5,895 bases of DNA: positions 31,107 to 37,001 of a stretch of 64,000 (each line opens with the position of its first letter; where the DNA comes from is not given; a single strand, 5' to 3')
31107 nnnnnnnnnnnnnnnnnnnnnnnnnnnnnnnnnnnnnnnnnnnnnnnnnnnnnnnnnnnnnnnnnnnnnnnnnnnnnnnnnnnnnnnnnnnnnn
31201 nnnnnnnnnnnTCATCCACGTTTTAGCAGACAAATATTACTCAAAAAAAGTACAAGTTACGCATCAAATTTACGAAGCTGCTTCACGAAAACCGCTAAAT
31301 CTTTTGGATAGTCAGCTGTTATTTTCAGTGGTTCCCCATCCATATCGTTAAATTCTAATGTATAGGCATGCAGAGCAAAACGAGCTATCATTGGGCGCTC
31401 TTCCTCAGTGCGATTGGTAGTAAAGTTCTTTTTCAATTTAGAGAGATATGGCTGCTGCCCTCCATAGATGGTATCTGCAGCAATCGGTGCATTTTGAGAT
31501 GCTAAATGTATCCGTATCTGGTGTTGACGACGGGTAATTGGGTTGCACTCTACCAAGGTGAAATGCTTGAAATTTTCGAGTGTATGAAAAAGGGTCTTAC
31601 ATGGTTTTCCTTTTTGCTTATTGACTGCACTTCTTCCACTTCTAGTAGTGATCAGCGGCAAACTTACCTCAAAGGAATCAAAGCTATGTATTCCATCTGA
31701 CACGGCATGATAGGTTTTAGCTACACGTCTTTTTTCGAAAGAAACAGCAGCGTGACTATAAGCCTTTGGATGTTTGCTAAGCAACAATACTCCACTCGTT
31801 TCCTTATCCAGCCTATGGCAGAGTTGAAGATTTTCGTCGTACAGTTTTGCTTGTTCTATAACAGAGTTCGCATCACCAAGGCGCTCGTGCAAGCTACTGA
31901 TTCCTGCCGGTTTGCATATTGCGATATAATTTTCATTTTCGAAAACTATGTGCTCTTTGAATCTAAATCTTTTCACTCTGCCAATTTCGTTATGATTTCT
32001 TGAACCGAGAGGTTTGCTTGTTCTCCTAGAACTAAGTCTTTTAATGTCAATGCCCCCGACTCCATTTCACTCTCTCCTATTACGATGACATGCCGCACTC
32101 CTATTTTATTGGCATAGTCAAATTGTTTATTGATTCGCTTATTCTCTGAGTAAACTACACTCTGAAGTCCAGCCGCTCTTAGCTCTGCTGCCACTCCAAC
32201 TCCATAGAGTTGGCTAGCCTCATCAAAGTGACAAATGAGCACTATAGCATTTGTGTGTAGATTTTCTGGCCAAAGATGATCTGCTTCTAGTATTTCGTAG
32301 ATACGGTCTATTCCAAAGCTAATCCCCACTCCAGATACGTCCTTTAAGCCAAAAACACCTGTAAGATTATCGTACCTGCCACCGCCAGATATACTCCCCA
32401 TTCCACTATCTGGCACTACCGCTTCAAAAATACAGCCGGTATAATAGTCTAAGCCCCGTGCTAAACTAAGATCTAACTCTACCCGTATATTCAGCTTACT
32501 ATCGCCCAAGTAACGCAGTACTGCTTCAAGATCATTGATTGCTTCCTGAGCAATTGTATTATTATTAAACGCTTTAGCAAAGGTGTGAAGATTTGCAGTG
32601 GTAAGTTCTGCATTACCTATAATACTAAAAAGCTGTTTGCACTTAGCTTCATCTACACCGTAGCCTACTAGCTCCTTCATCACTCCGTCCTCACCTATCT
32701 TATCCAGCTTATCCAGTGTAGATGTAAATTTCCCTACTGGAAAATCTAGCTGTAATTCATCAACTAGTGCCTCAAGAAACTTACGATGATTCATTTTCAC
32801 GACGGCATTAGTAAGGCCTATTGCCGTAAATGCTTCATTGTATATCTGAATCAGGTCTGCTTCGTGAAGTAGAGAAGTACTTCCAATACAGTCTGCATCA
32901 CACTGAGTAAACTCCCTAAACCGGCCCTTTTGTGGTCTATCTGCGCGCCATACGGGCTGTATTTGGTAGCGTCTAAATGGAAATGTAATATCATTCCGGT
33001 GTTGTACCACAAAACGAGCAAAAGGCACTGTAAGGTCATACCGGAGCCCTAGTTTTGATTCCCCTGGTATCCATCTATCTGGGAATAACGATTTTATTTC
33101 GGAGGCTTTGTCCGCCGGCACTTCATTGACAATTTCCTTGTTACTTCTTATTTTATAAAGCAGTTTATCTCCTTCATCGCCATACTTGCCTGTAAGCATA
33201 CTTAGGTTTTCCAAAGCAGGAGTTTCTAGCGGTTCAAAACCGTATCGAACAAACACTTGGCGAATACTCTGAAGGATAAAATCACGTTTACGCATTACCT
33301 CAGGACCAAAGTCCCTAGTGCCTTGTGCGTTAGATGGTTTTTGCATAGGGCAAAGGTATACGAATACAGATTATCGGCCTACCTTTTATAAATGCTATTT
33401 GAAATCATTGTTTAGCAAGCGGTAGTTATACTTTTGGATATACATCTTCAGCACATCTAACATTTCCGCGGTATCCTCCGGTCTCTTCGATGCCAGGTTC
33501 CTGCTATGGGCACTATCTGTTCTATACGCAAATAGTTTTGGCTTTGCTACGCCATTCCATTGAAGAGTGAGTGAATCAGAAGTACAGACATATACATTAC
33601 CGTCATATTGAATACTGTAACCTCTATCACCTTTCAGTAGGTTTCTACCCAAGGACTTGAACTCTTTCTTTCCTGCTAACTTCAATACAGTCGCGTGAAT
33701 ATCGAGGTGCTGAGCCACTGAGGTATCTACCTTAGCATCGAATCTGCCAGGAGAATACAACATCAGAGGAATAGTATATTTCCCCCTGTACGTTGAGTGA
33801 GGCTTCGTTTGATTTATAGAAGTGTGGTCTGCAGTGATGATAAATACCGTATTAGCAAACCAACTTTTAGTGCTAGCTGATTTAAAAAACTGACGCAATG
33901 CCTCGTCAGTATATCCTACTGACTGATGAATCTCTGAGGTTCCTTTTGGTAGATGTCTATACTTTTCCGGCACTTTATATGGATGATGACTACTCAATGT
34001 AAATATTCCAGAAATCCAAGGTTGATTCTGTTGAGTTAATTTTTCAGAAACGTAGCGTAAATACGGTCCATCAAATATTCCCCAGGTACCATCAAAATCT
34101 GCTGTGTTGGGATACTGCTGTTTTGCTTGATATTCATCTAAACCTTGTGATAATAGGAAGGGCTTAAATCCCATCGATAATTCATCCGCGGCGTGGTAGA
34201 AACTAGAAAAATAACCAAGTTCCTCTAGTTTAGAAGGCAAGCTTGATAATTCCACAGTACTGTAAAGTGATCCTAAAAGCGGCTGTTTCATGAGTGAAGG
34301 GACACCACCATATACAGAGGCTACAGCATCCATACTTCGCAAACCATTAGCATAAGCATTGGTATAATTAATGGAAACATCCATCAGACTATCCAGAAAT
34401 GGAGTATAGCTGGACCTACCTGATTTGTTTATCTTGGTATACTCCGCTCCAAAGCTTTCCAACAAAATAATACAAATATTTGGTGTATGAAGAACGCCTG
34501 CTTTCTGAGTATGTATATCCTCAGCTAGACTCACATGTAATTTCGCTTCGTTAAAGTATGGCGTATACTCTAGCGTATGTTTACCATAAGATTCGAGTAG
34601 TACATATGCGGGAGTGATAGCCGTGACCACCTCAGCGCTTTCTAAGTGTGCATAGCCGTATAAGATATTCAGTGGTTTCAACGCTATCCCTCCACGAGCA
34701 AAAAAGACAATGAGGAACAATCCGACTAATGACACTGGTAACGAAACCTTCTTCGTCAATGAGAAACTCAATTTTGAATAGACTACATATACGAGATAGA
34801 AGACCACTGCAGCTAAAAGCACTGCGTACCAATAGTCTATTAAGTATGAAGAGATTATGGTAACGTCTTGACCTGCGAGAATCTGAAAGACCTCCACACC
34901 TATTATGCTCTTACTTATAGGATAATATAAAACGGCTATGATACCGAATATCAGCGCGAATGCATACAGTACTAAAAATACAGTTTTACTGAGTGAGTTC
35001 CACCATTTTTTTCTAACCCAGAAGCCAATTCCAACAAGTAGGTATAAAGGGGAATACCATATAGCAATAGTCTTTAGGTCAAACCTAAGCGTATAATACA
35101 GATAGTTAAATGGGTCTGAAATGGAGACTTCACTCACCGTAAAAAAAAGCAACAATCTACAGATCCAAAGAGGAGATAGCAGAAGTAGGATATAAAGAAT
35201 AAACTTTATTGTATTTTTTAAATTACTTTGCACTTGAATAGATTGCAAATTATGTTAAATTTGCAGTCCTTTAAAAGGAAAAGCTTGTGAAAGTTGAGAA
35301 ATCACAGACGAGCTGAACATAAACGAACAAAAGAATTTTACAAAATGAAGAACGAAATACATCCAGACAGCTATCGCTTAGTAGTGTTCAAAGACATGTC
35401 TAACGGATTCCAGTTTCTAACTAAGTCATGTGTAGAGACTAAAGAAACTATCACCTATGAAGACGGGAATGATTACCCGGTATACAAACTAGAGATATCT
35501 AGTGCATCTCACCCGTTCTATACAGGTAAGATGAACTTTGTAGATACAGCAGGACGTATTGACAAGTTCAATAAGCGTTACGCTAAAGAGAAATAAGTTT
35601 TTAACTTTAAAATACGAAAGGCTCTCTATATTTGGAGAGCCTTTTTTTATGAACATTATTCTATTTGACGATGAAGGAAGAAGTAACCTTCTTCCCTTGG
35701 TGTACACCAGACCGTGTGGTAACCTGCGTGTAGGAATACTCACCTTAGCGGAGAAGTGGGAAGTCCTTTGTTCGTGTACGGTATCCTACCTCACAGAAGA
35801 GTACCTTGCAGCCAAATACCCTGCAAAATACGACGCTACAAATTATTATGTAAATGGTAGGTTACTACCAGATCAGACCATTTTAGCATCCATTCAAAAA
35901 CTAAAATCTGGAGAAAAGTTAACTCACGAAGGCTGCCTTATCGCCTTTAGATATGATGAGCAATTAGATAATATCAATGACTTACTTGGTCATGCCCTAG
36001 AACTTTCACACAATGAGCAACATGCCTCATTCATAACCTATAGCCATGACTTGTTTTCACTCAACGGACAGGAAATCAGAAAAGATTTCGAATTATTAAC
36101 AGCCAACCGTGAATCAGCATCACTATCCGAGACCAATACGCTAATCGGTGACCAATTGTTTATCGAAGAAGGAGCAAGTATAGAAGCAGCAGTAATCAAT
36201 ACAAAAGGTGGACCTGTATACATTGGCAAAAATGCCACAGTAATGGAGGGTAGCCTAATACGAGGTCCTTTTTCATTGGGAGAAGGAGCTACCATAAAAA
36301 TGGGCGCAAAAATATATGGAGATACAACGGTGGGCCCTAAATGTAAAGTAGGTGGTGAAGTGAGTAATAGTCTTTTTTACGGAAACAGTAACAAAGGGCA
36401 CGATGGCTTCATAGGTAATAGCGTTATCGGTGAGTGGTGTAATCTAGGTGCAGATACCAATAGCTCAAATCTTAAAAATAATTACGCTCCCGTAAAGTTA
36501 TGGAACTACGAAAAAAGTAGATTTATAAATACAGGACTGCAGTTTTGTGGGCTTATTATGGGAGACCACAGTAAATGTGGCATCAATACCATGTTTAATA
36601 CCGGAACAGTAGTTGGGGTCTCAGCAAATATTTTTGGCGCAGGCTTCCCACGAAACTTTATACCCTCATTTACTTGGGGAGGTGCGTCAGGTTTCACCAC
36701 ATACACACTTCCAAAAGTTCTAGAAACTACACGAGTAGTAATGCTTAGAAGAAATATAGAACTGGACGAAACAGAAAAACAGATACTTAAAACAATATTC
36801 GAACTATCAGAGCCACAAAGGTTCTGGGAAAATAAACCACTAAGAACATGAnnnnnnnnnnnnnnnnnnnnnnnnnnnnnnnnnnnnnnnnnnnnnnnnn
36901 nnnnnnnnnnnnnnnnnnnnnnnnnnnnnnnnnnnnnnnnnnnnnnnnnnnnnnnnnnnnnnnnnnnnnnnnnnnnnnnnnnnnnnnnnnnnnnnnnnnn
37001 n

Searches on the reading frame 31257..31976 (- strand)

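Call 63: search_protein_families(library=pfam, proteins=[window:31257-31976:-], max_evalue=0.00001)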
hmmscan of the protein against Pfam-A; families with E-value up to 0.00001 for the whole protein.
window:31257-31976:- (239 aa): 1 family
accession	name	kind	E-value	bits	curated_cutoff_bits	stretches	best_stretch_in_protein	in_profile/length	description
PF00849.27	PseudoU_synth_2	-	1.5e-26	93.9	26.8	1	16-160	1-152/152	RNA pseudouridylate synthase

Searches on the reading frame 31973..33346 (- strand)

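Call 63: search_protein_families(library=pfam, proteins=[window:31973-33346:-], max_evalue=0.00001)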
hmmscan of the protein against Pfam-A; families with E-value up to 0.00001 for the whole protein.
window:31973-33346:- (457 aa): 4 families
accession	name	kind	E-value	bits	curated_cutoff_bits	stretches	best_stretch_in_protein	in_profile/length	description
PF13393.11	tRNA-synt_His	-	1.8e-40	139.5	25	1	97-349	63-308/308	Histidyl-tRNA synthetase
PF03129.25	HGTP_anticodon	-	3.2e-16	59.7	21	1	370-456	5-92/94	Anticodon binding domain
PF00587.30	tRNA-synt_2b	-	1.2e-07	32.4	29.3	1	100-232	12-110/179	tRNA synthetase class II core domain (G, H, P, S and T)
PF00152.25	tRNA-synt_2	-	3.7e-07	30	25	0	125-282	93-185/308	tRNA synthetases class II (D, K and N)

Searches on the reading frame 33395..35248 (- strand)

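Call 63: search_protein_families(library=pfam, proteins=[window:33395-35248:-], max_evalue=0.00001)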
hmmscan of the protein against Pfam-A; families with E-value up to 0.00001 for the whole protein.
window:33395-35248:- (617 aa): 1 family
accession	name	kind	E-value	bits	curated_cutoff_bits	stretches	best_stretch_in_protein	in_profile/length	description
PF00884.28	Sulfatase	-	4.2e-29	102.3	25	1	256-526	1-300/301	Sulfatase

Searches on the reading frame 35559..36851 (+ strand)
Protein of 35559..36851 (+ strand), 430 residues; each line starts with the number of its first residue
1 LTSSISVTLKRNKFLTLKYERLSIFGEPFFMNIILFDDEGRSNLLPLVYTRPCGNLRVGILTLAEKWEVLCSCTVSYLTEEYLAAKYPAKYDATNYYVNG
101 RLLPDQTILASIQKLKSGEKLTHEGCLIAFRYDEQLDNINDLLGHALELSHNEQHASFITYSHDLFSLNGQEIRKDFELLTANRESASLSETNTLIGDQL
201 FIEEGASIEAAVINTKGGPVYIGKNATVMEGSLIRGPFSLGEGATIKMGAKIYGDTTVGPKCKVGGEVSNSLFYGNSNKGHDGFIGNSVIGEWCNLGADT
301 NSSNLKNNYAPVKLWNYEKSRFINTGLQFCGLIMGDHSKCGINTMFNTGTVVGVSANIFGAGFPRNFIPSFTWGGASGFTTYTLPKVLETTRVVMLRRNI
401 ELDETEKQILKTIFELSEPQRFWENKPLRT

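Call 64: search_protein_families(library=pfam, proteins=[window:35559-36851:+], max_evalue=0.00001)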
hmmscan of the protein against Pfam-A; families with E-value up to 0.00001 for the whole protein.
window:35559-36851:+ (430 aa): 3 families
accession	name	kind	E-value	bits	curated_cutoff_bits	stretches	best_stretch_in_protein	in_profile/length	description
PF13562.11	NTP_transf_4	-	5.1e-45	153.8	27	1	33-184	1-152/153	Sugar nucleotidyl transferase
PF00132.30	Hexapep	-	9e-08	31.9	27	0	240-266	4-30/36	Bacterial transferase hexapeptide (six repeats)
PF25084.1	LbH_EIF2B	-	1.1e-06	29.1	54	0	220-300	4-85/105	EIF2B subunit epsilon LbH domain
